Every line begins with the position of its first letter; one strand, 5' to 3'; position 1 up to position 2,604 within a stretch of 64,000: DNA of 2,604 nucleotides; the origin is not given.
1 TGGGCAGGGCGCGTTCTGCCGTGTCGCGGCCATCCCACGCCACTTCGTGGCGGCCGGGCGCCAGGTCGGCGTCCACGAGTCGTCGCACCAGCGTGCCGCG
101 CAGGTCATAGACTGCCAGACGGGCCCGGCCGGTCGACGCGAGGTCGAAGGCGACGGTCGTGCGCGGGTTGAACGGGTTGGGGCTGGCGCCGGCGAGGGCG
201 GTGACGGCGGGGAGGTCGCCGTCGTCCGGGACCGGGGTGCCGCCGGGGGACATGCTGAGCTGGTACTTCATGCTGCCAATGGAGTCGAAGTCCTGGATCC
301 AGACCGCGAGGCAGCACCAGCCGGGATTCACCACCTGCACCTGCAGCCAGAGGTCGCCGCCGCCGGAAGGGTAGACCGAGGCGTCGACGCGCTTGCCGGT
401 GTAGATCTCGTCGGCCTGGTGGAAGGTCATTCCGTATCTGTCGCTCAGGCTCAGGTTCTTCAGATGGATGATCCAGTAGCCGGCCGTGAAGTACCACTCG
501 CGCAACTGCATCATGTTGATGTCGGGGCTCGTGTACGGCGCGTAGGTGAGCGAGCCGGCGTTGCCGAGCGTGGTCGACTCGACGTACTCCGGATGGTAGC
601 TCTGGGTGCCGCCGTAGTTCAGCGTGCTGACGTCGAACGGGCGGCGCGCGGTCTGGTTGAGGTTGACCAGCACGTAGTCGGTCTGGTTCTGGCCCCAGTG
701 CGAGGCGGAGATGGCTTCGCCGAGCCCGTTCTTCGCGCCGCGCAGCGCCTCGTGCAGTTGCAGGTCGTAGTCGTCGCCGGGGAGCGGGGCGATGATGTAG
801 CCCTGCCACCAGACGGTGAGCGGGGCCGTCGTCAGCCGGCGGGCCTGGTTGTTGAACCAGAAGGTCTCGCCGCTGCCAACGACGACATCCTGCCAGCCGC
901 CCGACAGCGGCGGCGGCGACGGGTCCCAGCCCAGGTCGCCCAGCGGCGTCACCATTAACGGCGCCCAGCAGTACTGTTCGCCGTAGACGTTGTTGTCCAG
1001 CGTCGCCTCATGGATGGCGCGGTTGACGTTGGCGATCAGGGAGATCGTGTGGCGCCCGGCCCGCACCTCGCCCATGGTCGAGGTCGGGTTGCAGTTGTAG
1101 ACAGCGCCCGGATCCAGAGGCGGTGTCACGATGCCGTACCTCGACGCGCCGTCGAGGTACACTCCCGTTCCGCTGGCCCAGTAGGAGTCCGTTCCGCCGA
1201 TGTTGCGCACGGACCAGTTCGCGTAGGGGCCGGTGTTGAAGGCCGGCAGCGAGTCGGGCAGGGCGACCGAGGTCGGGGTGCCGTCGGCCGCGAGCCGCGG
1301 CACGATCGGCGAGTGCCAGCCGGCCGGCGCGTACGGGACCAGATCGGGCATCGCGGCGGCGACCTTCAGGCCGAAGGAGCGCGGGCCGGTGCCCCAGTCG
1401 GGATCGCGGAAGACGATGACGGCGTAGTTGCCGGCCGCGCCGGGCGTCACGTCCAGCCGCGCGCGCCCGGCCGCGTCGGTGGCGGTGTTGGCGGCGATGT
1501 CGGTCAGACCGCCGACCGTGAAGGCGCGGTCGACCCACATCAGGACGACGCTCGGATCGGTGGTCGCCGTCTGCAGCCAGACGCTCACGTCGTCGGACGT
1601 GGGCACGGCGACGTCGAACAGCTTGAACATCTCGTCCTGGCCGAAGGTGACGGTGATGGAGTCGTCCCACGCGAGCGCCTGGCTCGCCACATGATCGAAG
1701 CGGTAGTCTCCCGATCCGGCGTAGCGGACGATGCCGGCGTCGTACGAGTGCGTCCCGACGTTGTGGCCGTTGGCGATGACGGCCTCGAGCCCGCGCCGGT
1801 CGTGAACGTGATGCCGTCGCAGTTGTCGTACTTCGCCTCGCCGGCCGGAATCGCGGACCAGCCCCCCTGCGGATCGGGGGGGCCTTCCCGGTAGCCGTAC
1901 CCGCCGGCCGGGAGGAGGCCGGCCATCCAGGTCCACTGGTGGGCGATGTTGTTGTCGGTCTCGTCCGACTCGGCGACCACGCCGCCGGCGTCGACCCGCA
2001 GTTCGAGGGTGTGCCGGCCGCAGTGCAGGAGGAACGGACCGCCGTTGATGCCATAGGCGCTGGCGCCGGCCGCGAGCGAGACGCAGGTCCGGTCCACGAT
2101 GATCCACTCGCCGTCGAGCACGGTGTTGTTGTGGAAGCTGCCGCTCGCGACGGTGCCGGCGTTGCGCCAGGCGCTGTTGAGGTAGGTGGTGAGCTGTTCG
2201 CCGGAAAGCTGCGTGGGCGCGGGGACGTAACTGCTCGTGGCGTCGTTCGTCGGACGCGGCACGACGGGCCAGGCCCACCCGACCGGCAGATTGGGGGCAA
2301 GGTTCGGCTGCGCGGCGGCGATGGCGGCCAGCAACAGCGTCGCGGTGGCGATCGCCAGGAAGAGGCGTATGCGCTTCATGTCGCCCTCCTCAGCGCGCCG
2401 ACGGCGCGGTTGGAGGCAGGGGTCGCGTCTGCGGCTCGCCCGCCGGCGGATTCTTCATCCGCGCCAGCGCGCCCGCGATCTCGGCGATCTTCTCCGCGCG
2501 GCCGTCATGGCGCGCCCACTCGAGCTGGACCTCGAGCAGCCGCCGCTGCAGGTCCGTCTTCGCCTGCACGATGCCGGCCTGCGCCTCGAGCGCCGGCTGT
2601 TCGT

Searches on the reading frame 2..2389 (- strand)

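Call 13: search_protein_families(library=pfam, proteins=[window:2-2389:-], max_evalue=0.01)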
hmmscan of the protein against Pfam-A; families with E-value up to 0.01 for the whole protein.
window:2-2389:- (796 aa): 2 families
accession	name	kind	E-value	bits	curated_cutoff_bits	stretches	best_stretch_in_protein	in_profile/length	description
PF13860.13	FlgD_ig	-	6.6e-05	23.3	27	1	750-796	18-65/79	FlgD Ig-like domain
PF07705.17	CARDB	-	7.5e-05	23.3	22.7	1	392-469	25-99/101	CARDB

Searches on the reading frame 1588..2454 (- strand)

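Call 13: search_protein_families(library=pfam, proteins=[window:1588-2454:-], max_evalue=0.01)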
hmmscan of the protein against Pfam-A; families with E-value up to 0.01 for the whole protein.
window:1588-2454:- (289 aa): 1 family
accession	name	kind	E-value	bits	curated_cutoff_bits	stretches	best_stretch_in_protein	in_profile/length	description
PF07705.17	CARDB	-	5.6e-07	30.2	22.7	1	96-170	27-99/101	CARDB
